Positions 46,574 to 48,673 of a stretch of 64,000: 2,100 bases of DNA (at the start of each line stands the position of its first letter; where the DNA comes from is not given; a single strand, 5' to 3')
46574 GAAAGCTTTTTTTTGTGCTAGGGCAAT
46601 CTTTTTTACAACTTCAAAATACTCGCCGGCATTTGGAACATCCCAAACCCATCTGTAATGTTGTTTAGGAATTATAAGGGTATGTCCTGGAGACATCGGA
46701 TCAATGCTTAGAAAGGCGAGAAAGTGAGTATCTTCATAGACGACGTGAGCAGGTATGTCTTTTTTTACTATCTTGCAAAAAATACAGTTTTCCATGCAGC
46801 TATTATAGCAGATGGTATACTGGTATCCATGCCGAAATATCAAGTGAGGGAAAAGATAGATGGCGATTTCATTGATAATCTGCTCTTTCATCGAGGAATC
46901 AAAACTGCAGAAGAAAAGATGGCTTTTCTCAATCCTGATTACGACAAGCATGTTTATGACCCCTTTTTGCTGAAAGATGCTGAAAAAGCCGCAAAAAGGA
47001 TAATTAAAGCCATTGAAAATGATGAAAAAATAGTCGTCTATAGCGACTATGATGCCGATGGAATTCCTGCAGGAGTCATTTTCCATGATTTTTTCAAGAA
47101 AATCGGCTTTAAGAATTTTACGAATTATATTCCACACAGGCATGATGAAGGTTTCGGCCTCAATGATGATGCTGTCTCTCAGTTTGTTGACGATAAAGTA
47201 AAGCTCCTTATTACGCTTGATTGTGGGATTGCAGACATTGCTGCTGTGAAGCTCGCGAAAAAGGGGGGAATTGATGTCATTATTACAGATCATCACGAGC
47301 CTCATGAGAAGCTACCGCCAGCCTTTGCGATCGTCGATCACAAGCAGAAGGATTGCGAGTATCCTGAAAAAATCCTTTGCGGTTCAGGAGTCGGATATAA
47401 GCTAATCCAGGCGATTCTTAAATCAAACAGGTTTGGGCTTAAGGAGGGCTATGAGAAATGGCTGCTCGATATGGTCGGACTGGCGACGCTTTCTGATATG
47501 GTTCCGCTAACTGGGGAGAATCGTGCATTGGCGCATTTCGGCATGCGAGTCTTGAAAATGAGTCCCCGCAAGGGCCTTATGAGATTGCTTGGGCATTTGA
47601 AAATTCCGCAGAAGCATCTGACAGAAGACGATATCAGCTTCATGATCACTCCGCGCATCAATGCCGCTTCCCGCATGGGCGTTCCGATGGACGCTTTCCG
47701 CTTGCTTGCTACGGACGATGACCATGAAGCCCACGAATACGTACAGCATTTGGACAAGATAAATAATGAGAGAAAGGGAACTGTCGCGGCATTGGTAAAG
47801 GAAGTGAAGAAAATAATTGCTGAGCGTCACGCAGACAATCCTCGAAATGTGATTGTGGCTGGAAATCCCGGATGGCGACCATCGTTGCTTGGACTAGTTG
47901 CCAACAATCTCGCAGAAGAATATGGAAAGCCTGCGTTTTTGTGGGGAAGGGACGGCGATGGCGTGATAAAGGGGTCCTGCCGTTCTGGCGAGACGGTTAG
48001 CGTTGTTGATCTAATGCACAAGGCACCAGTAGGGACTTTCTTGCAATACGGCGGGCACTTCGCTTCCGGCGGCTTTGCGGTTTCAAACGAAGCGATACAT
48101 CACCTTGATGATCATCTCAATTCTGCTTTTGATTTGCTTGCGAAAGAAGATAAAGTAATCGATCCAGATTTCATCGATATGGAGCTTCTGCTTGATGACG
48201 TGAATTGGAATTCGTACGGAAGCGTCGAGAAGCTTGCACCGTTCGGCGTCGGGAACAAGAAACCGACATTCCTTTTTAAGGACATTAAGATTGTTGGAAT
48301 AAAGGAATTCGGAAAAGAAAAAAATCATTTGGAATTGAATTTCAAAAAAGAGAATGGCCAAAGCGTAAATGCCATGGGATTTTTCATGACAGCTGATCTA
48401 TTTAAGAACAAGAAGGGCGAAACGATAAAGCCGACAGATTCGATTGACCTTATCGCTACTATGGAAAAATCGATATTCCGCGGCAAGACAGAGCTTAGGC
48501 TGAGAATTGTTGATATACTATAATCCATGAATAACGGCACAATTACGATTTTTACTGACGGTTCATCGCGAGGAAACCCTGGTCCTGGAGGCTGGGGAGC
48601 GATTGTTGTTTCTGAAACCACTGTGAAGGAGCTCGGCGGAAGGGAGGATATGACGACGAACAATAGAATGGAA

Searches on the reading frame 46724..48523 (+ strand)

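Call 98: search_protein_families(library=pfam, proteins=[window:46724-48523:+], max_evalue=0.001)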
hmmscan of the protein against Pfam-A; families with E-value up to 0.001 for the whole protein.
window:46724-48523:+ (599 aa): 3 families
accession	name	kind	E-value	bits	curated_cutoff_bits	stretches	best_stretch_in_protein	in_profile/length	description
PF17768.7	RecJ_OB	-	2.2e-23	82.8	27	1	484-597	1-107/107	RecJ OB domain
PF01368.27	DHH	-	1.4e-22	80.8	28.1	1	102-251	1-121/125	DHH family, N-terminal domain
PF02272.25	DHHA1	-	9.9e-10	39.2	25.9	1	375-467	3-98/102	DHHA1 domain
